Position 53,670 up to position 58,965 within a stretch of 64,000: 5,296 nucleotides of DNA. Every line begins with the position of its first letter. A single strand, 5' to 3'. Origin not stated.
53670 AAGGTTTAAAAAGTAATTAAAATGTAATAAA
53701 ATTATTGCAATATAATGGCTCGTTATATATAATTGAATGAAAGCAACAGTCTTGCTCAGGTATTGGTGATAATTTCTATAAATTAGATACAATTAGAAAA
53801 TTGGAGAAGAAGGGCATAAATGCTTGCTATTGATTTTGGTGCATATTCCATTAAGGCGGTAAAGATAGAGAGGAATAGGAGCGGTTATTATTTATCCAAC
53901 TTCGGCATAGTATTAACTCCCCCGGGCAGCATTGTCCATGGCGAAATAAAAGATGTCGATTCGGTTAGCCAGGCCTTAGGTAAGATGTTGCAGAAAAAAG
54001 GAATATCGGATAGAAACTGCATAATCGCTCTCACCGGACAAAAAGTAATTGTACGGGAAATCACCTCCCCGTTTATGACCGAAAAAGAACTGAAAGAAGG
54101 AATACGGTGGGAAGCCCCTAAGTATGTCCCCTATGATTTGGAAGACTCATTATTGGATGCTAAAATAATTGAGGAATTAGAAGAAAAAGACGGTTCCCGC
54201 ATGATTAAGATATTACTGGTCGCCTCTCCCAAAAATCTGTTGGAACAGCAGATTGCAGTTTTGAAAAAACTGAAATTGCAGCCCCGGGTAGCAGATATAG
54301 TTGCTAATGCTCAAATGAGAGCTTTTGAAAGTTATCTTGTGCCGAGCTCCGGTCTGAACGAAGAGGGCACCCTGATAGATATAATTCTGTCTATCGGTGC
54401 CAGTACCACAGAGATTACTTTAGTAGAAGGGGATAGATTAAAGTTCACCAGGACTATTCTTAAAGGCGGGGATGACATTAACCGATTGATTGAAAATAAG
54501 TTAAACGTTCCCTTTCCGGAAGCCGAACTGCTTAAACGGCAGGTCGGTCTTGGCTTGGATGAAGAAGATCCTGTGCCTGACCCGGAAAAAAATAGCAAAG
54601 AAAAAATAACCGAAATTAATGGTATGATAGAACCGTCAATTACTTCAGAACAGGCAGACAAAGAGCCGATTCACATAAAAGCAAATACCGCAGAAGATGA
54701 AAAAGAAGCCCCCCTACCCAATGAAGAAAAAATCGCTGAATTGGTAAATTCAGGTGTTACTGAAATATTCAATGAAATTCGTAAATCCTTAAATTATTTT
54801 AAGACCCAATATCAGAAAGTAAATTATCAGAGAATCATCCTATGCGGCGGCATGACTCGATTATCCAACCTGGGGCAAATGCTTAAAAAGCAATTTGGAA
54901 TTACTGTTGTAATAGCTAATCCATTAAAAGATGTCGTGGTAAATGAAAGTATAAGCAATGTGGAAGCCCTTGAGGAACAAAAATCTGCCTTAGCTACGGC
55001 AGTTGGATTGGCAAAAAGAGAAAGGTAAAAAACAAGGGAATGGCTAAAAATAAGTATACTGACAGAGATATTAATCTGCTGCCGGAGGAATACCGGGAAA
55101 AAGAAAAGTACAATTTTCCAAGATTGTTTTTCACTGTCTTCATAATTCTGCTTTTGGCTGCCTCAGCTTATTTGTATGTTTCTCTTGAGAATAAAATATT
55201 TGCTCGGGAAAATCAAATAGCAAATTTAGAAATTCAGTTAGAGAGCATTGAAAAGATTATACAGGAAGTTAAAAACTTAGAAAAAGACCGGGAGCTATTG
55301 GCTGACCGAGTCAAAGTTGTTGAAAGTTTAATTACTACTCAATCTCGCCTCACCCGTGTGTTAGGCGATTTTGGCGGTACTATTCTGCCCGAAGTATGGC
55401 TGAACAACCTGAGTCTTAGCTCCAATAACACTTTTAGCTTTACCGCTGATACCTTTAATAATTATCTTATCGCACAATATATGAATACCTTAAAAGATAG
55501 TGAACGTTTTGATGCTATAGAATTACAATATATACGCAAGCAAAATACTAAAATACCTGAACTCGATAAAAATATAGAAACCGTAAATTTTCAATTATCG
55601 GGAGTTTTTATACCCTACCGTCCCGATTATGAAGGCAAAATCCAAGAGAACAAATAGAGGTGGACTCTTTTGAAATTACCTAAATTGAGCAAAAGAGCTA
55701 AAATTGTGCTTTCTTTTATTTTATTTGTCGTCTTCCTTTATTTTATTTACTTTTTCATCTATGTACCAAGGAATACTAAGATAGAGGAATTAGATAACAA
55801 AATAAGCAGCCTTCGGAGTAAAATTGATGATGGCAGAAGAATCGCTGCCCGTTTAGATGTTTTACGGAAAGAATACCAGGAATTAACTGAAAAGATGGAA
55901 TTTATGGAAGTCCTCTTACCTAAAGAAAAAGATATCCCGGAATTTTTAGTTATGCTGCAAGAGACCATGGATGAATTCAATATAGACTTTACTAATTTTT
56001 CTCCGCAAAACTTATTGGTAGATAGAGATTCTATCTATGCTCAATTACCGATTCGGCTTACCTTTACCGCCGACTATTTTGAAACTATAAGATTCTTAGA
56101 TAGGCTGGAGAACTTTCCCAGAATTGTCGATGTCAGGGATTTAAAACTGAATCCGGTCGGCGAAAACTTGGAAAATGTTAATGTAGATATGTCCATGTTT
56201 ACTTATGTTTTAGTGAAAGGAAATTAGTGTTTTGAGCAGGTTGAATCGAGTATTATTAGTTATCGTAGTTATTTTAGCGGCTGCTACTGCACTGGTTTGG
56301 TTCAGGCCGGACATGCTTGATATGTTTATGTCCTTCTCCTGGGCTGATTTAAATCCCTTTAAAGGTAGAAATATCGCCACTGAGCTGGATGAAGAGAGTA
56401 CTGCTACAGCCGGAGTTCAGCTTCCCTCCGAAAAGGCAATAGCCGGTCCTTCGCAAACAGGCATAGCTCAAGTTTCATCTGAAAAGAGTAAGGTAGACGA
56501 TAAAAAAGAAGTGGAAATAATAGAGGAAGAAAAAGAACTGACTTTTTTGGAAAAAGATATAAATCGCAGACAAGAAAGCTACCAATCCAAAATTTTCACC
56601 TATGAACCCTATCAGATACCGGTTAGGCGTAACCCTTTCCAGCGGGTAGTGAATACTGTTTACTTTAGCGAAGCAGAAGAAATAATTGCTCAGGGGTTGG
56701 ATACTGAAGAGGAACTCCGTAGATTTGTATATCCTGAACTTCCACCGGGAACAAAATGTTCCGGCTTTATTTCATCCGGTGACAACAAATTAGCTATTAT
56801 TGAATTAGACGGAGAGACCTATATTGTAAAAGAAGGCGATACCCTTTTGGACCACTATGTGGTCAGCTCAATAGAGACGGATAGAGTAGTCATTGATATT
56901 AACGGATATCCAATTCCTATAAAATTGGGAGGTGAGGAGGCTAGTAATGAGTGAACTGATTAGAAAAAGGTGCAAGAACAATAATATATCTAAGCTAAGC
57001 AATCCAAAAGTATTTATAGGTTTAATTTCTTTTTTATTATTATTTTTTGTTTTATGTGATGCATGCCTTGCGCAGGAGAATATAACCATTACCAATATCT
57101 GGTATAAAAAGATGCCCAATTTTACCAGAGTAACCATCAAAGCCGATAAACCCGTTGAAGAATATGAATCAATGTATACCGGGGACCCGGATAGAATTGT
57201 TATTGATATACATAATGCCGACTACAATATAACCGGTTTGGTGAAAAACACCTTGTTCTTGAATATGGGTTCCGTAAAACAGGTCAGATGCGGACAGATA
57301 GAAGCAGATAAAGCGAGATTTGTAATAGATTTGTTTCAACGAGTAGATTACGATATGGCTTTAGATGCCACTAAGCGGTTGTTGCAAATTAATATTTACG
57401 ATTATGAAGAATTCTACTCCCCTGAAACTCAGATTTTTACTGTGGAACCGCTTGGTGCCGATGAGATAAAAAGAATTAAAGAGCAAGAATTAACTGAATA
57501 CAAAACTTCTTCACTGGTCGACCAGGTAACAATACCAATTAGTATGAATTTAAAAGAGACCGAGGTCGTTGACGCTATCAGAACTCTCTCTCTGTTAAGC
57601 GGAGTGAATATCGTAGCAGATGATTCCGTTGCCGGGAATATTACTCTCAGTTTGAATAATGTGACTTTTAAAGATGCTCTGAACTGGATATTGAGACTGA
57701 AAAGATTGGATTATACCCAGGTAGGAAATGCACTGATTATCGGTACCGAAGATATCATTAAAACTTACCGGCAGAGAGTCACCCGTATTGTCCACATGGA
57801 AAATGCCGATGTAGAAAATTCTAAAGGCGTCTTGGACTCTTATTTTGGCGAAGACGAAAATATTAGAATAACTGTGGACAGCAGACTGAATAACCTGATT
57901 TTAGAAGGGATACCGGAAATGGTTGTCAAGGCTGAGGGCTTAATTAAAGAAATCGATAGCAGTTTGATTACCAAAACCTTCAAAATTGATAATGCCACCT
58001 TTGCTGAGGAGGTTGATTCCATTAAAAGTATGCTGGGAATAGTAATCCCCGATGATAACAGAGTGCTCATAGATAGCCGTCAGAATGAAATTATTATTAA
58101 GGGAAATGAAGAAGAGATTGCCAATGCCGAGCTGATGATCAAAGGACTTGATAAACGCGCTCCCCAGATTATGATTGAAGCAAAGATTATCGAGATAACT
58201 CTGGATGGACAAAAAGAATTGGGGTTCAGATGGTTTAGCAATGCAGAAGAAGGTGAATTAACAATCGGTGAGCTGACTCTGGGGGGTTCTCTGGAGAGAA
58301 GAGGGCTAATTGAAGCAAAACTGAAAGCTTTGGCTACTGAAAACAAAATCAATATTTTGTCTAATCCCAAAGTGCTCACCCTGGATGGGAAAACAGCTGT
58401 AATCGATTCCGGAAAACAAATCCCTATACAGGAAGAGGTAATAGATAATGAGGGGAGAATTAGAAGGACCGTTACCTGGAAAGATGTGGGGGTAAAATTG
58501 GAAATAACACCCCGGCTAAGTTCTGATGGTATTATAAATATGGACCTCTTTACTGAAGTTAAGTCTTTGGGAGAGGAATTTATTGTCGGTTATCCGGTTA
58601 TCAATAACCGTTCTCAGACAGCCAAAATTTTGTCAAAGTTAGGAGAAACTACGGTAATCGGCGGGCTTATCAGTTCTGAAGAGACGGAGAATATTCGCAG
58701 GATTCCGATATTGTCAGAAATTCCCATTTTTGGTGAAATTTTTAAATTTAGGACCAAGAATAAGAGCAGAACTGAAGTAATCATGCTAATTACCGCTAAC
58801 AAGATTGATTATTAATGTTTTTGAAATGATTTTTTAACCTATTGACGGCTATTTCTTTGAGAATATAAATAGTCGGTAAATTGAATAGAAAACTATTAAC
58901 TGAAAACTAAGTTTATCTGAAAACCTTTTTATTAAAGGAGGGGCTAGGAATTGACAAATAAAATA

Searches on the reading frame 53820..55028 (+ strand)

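Call 7: search_protein_families(library=pfam, proteins=[window:53820-55028:+], max_evalue=0.001)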
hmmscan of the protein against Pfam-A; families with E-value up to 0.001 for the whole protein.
window:53820-55028:+ (402 aa): 3 families
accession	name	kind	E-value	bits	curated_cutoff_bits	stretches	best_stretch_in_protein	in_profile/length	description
PF11104.14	PilM_2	-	1.3e-53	182.6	27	2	4-255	2-250/340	Type IV pilus assembly protein PilM;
PF14450.12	FtsA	-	4.9e-13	50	31.8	1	189-380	2-114/127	Cell division protein FtsA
PF06723.19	MreB_Mbl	-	4.4e-09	36.1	27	1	301-385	238-323/327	MreB/Mbl protein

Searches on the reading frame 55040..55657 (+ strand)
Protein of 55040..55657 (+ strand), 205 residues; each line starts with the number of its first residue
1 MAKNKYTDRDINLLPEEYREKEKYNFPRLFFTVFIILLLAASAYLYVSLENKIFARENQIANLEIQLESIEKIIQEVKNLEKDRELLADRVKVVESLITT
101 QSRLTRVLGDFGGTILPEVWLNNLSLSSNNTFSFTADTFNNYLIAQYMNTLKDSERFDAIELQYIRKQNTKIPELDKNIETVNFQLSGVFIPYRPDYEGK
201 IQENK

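Call 7: search_protein_families(library=pfam, proteins=[window:55040-55657:+], max_evalue=0.001)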
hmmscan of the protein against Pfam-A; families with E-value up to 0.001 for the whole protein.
window:55040-55657:+ (205 aa): 1 family
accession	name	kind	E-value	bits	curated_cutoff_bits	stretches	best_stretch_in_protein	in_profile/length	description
PF05137.18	PilN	-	4.2e-05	23.9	22.8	1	117-187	12-75/78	Fimbrial assembly protein (PilN)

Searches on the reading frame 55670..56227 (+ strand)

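Call 64: search_protein_families(library=pfam, proteins=[window:55670-56227:+], max_evalue=0.00001)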
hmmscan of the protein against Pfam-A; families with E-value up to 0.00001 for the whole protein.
window:55670-56227:+ (185 aa): 1 family
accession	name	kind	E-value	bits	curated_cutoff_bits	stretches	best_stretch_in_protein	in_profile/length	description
PF04350.18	PilO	-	7.5e-23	81.7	22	1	38-180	1-142/145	Pilus assembly protein, PilO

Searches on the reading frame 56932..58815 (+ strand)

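Call 64: search_protein_families(library=pfam, proteins=[window:56932-58815:+], max_evalue=0.00001)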
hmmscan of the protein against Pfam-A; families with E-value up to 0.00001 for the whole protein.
window:56932-58815:+ (627 aa): 4 families
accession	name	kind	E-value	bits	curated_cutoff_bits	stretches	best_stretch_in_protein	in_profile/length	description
PF00263.26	Secretin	-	4.4e-40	137.5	27.5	1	466-623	1-166/169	Bacterial type II and III secretion system protein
PF03958.22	Secretin_N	-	7.7e-15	55.3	28.2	1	284-343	1-65/69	Bacterial type II/III secretion system short domain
PF11741.13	AMIN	-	9.9e-08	32.4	20.5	1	60-140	6-87/101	AMIN domain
PF07660.19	STN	-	2.6e-06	27.6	28.4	1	225-271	1-50/52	Secretin and TonB N terminus short domain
